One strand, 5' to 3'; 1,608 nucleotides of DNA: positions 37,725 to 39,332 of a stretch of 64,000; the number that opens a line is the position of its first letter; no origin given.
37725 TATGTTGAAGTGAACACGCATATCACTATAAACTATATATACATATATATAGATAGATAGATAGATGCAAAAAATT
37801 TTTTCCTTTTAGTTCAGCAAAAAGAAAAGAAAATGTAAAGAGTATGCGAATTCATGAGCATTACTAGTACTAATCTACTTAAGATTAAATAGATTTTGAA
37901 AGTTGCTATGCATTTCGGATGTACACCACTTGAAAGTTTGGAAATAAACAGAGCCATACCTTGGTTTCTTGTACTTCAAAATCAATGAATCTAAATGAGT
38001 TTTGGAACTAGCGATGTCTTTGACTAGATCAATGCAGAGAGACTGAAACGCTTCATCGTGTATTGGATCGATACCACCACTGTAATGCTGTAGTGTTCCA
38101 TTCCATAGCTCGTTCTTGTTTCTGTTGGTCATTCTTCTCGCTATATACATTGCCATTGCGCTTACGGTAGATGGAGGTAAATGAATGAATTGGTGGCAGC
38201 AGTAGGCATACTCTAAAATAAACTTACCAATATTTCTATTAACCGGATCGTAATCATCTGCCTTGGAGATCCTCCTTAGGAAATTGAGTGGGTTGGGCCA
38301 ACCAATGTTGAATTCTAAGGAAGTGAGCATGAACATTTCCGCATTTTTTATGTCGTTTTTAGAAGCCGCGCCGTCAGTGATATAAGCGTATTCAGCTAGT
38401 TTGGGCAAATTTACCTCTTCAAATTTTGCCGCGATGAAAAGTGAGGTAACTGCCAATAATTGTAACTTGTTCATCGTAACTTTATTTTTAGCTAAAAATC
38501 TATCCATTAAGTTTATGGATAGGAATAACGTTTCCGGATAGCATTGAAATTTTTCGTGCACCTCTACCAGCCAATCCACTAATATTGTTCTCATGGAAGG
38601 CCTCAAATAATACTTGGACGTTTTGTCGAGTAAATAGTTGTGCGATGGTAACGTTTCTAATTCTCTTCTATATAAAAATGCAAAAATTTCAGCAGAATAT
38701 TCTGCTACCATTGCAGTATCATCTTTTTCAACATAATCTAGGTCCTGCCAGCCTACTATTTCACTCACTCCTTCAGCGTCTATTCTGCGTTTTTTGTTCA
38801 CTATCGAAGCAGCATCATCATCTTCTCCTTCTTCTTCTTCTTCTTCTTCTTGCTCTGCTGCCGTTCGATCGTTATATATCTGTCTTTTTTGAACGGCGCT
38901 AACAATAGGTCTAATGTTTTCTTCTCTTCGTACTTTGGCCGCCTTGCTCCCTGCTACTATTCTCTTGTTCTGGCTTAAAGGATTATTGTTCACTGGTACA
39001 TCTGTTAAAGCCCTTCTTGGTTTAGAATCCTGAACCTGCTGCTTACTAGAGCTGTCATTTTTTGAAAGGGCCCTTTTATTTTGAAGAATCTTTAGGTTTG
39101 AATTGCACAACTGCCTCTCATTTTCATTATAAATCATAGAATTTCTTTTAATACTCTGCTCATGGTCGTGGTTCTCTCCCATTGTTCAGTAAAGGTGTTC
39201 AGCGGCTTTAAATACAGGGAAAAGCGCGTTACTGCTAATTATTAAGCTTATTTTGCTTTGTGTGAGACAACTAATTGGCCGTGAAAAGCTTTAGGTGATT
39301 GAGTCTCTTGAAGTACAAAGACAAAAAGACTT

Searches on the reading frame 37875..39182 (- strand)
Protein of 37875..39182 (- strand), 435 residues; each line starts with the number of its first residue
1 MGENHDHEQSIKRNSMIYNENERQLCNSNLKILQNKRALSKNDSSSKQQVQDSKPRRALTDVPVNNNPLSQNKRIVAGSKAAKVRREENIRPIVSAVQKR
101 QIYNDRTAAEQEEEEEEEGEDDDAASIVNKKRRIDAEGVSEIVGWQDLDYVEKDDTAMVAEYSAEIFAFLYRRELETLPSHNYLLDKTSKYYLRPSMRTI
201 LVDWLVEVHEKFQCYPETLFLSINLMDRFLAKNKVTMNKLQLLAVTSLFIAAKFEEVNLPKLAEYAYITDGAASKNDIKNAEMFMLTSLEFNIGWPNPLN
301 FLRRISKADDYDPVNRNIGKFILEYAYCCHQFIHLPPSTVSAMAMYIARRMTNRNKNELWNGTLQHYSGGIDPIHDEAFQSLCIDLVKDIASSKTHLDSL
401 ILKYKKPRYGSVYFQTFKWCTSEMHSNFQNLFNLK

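Call 6: search_protein_families(library=pfam, proteins=[window:37875-39182:-])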
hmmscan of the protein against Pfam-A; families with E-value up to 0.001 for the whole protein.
window:37875-39182:- (435 aa): 2 families
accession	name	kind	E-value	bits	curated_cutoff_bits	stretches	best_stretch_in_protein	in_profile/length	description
PF00134.28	Cyclin_N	-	1.2e-43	148.3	23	1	165-293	1-126/127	Cyclin, N-terminal domain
PF02984.24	Cyclin_C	-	3.5e-23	82.3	22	1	296-415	1-116/119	Cyclin, C-terminal domain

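Call 62: find_encoding_contigs(protein=window:37875-39182:-, flank=10000, max_places=10)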
Protein window:37875-39182:- (435 aa): 24 contigs read that carry it; 10 places shown.
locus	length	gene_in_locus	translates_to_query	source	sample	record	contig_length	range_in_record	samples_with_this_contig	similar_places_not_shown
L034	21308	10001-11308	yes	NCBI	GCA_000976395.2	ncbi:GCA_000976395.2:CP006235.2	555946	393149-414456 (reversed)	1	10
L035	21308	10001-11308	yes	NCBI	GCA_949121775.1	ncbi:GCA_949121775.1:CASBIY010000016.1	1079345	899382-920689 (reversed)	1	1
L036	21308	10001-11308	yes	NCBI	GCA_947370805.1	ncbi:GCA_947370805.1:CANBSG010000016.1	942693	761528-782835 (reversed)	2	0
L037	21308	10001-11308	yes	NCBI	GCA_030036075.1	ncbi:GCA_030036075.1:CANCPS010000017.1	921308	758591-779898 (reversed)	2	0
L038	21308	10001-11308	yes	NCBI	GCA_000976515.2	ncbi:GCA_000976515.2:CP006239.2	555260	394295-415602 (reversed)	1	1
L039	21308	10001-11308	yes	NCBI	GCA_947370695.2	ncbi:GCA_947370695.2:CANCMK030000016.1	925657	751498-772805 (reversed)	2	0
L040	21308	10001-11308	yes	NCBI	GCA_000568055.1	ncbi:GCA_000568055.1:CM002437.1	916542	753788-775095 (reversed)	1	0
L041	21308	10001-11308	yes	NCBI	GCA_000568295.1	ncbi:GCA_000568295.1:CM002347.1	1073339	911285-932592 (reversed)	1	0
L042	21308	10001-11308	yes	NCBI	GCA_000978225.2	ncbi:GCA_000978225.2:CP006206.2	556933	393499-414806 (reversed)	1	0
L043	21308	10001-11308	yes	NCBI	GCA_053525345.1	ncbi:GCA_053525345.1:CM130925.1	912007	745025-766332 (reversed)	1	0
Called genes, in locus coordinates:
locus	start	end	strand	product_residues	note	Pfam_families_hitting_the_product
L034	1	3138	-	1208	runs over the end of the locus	PF00675:Peptidase_M16, PF05193:Peptidase_M16_C (faint)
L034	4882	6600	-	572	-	PF08543:Phos_pyr_kin, PF03070:TENA_THI-4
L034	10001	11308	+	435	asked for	PF00134:Cyclin_N, PF02984:Cyclin_C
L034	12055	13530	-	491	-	PF00134:Cyclin_N, PF02984:Cyclin_C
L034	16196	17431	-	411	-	PF01008:IF-2B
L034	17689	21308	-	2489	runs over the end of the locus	PF10344:Hobbit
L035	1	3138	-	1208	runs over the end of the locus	PF00675:Peptidase_M16, PF05193:Peptidase_M16_C (faint)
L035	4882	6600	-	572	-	PF08543:Phos_pyr_kin, PF03070:TENA_THI-4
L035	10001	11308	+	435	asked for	PF00134:Cyclin_N, PF02984:Cyclin_C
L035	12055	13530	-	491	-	PF00134:Cyclin_N, PF02984:Cyclin_C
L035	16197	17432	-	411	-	PF01008:IF-2B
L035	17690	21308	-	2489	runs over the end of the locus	PF10344:Hobbit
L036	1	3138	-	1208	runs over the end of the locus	PF00675:Peptidase_M16, PF05193:Peptidase_M16_C (faint)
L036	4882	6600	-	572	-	PF08543:Phos_pyr_kin, PF03070:TENA_THI-4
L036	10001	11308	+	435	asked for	PF00134:Cyclin_N, PF02984:Cyclin_C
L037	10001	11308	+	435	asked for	PF00134:Cyclin_N, PF02984:Cyclin_C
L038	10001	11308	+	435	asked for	PF00134:Cyclin_N, PF02984:Cyclin_C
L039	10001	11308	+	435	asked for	PF00134:Cyclin_N, PF02984:Cyclin_C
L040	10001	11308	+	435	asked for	PF00134:Cyclin_N, PF02984:Cyclin_C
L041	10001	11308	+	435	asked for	PF00134:Cyclin_N, PF02984:Cyclin_C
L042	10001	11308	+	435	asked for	PF00134:Cyclin_N, PF02984:Cyclin_C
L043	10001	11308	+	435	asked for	PF00134:Cyclin_N, PF02984:Cyclin_C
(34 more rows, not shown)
